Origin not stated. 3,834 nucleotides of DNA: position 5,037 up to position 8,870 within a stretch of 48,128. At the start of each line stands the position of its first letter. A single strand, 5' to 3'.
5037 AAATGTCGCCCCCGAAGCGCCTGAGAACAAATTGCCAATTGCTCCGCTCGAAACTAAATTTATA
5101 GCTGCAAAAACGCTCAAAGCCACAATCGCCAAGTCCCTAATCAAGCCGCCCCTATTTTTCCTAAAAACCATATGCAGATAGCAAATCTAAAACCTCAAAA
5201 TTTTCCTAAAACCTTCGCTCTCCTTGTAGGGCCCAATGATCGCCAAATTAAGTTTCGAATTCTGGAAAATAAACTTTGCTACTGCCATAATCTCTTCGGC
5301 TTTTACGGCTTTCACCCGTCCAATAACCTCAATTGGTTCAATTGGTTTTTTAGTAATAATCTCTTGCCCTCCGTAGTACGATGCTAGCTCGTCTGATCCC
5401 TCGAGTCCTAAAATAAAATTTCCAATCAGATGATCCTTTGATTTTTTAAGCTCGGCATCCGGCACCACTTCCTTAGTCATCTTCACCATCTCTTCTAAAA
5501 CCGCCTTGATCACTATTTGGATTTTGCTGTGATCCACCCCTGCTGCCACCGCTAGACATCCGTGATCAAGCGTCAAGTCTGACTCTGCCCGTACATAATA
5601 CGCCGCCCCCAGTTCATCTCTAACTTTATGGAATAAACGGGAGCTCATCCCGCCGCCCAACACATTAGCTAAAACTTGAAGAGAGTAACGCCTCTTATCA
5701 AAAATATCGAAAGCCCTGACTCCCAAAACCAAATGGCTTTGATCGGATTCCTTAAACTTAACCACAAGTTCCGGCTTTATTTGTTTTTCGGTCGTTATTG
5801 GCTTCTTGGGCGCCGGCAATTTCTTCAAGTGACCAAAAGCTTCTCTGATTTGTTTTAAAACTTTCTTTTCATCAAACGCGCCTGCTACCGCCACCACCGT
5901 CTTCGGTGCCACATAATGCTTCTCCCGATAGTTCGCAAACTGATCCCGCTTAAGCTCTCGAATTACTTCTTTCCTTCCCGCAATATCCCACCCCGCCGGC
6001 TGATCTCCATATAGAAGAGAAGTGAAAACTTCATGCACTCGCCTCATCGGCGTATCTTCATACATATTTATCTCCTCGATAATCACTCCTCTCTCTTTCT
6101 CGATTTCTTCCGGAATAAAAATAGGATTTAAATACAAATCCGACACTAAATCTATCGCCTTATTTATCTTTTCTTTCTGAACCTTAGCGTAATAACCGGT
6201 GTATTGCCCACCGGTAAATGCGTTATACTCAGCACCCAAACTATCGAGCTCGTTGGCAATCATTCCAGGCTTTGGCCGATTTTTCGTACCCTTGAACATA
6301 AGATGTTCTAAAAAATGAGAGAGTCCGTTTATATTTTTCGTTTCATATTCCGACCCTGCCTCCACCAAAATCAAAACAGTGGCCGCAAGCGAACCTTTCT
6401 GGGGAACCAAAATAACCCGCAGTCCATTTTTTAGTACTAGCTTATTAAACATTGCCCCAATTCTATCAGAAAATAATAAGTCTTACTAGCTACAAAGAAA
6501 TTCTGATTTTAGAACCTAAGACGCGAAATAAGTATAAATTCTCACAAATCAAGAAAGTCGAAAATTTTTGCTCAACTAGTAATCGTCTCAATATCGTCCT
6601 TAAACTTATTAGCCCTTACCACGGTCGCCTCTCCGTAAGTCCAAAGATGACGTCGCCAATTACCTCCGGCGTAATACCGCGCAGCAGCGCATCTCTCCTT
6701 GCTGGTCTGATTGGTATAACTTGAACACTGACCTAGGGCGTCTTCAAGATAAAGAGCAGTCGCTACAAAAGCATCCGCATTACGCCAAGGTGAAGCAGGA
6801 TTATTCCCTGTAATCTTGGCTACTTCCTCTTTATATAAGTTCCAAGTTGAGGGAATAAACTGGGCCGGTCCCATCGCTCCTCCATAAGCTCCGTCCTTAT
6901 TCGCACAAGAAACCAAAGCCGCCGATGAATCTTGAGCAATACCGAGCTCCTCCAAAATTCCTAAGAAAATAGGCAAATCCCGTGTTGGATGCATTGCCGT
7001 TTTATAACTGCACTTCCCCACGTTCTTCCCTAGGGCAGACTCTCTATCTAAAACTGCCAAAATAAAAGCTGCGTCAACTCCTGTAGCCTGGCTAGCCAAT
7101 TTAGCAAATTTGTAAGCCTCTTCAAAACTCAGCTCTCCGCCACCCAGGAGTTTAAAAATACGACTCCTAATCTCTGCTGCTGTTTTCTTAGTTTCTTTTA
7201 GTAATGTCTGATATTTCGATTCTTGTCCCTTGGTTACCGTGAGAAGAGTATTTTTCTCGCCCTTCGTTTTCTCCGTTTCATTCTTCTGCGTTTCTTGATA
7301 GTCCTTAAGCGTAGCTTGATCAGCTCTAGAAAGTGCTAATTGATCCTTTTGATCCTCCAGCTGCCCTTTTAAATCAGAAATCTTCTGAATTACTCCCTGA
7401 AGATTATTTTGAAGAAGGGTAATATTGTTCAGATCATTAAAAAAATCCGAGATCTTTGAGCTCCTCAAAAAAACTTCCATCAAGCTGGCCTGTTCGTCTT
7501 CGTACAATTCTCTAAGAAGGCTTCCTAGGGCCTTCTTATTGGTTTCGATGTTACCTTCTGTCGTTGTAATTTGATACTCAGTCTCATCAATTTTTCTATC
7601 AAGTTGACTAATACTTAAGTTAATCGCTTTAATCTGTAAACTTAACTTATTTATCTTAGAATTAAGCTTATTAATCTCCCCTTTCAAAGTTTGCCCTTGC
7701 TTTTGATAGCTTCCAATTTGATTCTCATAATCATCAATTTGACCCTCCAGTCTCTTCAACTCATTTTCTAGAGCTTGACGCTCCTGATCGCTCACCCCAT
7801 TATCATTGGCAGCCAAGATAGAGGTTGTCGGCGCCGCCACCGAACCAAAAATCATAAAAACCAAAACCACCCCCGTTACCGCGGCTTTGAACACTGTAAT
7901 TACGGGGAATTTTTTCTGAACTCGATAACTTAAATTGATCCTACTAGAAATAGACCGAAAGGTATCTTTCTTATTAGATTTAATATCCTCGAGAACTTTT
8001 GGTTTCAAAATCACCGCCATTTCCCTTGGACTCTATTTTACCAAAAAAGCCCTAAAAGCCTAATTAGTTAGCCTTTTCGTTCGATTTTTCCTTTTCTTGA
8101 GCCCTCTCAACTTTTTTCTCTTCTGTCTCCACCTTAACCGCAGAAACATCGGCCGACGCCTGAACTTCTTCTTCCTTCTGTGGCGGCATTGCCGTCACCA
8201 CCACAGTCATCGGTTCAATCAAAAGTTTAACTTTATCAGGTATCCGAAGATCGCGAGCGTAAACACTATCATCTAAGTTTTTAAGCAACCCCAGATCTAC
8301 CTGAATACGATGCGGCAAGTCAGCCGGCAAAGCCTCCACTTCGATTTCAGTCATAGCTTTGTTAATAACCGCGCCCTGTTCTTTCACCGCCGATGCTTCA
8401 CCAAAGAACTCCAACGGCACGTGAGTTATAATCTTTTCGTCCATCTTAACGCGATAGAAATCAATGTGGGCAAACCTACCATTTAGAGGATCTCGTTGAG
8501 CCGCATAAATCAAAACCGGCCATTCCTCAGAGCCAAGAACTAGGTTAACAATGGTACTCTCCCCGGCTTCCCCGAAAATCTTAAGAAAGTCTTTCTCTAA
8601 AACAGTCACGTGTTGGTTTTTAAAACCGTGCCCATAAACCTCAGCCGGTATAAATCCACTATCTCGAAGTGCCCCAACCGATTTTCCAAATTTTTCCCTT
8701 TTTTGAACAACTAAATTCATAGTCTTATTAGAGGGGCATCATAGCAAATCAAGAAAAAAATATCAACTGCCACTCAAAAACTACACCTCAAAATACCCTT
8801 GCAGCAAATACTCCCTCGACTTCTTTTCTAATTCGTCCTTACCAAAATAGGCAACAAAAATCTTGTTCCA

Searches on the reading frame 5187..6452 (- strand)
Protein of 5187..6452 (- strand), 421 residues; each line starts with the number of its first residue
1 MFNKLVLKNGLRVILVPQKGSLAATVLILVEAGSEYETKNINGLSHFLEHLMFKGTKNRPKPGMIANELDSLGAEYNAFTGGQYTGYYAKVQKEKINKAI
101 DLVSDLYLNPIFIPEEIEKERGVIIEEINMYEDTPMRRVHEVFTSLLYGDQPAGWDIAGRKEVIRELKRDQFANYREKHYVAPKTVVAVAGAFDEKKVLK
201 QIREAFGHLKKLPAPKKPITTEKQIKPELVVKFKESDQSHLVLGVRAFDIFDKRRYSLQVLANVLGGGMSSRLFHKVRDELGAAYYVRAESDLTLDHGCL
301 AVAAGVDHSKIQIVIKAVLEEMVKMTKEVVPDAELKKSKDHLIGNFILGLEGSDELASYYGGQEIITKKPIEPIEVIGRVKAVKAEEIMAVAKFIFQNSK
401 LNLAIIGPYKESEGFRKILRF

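Call 75: search_protein_families(library=pfam, proteins=[window:5187-6452:-], max_evalue=0.0001)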
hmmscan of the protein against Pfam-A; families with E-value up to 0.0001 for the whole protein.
window:5187-6452:- (421 aa): 2 families
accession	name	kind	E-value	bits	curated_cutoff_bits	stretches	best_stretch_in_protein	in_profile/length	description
PF05193.26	Peptidase_M16_C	-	9.4e-37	127.1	23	1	167-340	2-179/181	Peptidase M16 inactive domain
PF00675.25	Peptidase_M16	-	5.8e-36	124.1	22.3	1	14-157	3-145/149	Insulinase (Peptidase family M16)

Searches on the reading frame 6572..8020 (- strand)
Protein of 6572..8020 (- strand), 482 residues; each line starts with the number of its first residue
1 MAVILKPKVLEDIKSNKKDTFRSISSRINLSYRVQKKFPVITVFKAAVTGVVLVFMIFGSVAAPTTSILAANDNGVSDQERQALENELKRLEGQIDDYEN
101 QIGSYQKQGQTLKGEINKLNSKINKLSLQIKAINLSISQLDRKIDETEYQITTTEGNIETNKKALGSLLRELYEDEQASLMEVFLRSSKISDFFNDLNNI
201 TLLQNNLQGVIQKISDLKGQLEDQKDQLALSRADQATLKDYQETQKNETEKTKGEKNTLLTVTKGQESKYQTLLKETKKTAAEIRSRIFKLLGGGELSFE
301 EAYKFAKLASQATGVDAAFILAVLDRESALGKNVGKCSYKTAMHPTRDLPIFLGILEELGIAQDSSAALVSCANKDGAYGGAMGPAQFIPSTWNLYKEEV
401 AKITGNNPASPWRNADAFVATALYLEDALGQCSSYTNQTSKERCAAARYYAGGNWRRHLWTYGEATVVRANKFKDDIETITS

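Call 75: search_protein_families(library=pfam, proteins=[window:6572-8020:-], max_evalue=0.0001)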
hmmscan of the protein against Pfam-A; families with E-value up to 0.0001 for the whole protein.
window:6572-8020:- (482 aa): 2 families
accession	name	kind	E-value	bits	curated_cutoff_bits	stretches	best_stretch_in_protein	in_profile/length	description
PF13406.11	SLT_2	-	1.1e-10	41.7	24.3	1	294-427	65-198/292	Transglycosylase SLT domain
PF03961.19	FapA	-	2.9e-05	24.3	31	1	57-164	134-241/272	Flagellar Assembly Protein A beta solenoid domain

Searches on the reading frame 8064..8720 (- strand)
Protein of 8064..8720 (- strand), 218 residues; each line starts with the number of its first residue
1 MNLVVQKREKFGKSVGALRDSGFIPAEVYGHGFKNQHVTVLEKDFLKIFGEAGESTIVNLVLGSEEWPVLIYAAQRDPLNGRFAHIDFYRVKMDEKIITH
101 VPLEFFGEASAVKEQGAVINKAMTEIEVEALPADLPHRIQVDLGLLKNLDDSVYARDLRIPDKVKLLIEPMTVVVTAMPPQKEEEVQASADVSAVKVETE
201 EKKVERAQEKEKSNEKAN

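Call 75: search_protein_families(library=pfam, proteins=[window:8064-8720:-], max_evalue=0.0001)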
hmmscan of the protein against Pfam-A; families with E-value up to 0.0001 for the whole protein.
window:8064-8720:- (218 aa): 2 families
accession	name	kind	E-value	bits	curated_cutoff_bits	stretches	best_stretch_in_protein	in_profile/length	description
PF14693.11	Ribosomal_TL5_C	-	3.1e-19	69.6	27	1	96-180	1-83/84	Ribosomal protein TL5, C-terminal domain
PF01386.24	Ribosomal_L25p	-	1.7e-17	64.1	23.6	1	3-88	1-82/82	Ribosomal L25p family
